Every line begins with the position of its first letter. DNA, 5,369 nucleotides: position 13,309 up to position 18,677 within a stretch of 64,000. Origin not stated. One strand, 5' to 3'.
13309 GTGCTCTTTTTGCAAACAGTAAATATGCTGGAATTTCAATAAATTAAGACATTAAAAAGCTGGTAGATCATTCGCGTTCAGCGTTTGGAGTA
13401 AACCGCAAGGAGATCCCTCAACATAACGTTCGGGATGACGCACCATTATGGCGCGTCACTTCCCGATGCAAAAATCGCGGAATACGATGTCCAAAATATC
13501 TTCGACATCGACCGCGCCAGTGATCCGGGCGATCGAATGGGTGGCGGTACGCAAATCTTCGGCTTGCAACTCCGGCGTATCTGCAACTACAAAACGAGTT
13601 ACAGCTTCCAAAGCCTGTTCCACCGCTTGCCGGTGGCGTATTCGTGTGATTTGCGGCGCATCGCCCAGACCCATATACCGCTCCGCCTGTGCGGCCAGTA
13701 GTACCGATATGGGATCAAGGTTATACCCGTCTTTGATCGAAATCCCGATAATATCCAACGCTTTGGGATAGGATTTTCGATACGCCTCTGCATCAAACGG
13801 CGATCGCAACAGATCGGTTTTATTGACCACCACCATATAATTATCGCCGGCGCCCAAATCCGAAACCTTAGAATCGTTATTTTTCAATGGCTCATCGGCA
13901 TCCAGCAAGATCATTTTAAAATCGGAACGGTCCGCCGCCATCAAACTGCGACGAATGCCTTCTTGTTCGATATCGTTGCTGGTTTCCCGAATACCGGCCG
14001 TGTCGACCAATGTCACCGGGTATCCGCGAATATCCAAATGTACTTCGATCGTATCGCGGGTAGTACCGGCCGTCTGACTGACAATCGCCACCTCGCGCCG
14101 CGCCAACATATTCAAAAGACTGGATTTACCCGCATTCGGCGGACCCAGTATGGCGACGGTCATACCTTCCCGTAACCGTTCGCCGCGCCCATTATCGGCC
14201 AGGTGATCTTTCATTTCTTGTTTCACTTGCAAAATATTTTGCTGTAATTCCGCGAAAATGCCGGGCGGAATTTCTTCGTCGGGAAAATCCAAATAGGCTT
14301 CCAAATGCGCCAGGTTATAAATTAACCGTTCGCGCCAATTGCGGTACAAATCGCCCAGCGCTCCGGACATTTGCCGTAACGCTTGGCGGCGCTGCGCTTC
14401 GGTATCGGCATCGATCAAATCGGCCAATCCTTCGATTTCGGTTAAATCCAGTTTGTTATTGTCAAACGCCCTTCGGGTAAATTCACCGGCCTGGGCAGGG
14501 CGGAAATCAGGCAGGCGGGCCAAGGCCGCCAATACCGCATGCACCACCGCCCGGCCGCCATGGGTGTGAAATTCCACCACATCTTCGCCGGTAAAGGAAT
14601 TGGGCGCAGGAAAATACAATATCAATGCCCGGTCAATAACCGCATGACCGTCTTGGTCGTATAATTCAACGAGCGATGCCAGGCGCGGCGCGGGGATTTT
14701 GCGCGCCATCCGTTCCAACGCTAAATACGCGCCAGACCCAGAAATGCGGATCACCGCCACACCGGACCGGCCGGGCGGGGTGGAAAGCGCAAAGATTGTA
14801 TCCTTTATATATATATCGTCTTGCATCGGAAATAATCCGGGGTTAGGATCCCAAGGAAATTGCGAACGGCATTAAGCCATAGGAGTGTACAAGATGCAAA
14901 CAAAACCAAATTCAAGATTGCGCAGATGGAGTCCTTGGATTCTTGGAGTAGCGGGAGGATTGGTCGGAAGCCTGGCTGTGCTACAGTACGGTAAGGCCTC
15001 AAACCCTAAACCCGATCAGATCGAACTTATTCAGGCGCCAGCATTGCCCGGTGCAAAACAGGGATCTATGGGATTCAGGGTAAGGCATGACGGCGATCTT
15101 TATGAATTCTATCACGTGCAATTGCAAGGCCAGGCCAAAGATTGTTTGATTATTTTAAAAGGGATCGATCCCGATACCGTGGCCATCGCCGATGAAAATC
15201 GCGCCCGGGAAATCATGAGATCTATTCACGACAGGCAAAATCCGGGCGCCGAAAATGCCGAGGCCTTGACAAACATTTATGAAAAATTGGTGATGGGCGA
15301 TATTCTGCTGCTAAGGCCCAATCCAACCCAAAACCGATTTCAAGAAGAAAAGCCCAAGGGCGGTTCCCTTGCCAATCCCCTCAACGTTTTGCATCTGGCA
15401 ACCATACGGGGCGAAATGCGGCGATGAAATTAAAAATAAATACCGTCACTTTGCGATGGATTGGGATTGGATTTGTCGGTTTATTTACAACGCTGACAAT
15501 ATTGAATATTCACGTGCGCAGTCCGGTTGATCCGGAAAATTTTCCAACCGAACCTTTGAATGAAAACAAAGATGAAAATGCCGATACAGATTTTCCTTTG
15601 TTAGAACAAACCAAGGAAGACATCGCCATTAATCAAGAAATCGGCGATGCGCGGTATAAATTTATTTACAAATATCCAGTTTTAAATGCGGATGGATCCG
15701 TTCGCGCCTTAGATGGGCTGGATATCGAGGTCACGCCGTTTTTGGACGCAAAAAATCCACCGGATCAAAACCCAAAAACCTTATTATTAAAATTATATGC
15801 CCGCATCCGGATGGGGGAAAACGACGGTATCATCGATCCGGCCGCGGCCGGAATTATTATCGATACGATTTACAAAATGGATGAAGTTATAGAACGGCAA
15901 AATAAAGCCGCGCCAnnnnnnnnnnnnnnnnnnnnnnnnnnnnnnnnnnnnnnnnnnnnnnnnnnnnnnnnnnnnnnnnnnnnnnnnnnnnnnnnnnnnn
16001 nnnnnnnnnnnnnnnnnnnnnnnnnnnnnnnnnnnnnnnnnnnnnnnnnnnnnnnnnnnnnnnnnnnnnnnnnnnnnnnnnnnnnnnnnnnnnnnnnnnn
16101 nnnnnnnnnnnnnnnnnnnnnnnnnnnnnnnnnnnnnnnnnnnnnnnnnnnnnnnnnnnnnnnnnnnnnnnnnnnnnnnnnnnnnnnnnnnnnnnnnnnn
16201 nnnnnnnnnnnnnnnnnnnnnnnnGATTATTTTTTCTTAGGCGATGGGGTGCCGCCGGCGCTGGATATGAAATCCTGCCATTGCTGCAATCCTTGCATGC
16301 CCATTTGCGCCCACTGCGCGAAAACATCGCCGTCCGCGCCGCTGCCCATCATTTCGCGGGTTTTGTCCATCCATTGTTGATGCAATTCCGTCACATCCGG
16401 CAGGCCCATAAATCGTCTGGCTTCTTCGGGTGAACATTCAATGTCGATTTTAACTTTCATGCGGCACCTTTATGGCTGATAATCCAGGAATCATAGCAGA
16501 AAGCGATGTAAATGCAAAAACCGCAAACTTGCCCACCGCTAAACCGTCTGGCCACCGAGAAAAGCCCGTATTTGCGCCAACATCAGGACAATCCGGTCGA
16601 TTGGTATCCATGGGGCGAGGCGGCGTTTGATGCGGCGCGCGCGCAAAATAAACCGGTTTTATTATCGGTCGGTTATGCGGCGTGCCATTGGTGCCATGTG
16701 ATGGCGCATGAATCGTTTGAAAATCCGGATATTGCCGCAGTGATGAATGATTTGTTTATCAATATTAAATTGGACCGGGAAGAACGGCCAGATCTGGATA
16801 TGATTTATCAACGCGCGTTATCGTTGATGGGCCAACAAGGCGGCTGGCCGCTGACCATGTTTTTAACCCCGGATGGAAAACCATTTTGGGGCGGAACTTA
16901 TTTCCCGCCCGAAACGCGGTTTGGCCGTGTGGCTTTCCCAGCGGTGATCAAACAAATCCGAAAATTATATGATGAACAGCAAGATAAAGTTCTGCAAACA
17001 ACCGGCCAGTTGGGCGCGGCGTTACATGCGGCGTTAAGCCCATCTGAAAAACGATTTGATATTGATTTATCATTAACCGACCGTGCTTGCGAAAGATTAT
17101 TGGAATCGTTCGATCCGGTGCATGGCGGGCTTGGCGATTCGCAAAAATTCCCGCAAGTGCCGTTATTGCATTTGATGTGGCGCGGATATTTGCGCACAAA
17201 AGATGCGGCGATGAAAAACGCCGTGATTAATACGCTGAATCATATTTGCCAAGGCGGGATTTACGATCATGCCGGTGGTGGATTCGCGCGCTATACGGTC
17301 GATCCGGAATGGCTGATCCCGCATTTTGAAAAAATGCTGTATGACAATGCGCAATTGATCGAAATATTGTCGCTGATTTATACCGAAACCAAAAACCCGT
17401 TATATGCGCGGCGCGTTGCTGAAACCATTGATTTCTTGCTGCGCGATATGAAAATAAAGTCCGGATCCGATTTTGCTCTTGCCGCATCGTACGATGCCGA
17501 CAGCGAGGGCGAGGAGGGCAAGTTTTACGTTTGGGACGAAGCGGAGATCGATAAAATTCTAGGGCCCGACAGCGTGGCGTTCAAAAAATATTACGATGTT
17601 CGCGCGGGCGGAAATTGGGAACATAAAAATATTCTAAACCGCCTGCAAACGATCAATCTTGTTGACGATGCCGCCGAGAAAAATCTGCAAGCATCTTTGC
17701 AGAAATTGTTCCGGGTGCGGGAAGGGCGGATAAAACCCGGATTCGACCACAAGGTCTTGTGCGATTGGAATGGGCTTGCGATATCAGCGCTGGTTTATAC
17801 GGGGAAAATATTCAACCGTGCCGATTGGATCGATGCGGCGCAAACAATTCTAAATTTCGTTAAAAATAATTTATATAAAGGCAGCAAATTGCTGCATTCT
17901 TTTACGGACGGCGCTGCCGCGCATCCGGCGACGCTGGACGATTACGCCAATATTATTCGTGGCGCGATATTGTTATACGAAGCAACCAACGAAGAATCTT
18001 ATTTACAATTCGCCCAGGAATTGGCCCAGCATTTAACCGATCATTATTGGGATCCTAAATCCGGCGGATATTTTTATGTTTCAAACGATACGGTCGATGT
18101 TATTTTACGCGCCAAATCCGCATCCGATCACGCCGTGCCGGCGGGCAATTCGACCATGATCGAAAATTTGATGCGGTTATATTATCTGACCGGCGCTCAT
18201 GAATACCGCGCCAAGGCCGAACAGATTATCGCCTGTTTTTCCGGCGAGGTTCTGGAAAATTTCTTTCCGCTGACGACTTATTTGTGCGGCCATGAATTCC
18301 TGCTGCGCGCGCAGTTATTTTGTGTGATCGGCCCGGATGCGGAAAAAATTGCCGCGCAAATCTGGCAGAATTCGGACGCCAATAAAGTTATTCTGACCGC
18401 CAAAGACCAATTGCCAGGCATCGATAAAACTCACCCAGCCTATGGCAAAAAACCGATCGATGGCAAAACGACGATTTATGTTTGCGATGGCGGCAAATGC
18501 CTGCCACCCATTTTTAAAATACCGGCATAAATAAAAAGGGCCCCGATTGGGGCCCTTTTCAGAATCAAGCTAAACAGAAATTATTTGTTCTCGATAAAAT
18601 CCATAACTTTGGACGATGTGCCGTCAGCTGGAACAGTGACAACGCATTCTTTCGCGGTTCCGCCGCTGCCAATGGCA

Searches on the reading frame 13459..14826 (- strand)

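Call 58: search_protein_families(library=pfam, proteins=[window:13459-14826:-], max_evalue=0.00001)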
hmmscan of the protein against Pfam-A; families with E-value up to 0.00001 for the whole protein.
window:13459-14826:- (456 aa): 6 families
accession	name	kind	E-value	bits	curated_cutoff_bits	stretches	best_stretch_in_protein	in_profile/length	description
PF12631.12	MnmE_helical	-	1.6e-47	162.8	40.1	1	128-453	1-211/211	MnmE helical domain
PF10396.14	TrmE_N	-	1.8e-38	131.8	29.8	1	10-125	1-117/117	GTP-binding protein TrmE N-terminus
PF01926.29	MMR_HSR1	-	9.9e-26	90.5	21.9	1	223-336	1-113/113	50S ribosome-binding GTPase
PF02421.24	FeoB_N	-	5.8e-11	42.6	27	1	223-341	2-119/156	Ferrous iron transport protein B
PF00350.29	Dynamin_N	-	8.6e-07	29.6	27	0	224-264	1-40/168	Dynamin family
PF03193.22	RsgA_GTPase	-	4.5e-06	27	30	0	218-282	104-171/174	RsgA GTPase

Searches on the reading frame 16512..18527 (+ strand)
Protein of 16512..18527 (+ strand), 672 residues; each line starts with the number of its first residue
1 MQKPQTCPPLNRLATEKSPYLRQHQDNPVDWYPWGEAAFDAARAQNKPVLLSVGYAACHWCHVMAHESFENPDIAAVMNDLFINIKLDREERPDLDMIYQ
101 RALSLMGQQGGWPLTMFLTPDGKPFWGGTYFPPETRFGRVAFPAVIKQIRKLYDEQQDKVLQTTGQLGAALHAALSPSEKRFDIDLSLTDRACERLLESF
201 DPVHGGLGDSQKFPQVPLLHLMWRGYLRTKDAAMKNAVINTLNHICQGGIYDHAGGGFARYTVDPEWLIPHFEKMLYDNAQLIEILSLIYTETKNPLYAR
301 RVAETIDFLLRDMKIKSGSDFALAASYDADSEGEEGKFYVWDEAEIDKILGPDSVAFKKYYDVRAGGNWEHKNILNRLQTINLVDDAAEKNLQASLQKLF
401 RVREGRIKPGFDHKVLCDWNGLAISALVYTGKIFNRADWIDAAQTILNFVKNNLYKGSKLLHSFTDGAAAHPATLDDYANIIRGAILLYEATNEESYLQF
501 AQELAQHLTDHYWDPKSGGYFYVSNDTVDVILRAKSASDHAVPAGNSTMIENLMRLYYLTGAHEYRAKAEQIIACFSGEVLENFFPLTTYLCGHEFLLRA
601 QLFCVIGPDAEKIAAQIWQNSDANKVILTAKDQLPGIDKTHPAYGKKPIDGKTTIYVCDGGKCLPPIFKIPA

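Call 18: find_encoding_contigs(protein=window:16512-18527:+, flank=10000, max_places=6)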
Protein window:16512-18527:+ (672 aa): no gene with exactly this product is on record in the collection.

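Call 58: search_protein_families(library=pfam, proteins=[window:16512-18527:+], max_evalue=0.00001)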
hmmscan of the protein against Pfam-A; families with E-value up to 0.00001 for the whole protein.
window:16512-18527:+ (672 aa): 2 families
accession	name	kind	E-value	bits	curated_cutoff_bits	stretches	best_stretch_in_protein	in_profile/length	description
PF03190.21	Thioredox_DsbH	-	1.2e-73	246.9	27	1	11-171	2-162/163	Protein of unknown function, DUF255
PF13899.12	Thioredoxin_7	-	7.5e-10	39.2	27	1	30-120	1-83/83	Thioredoxin-like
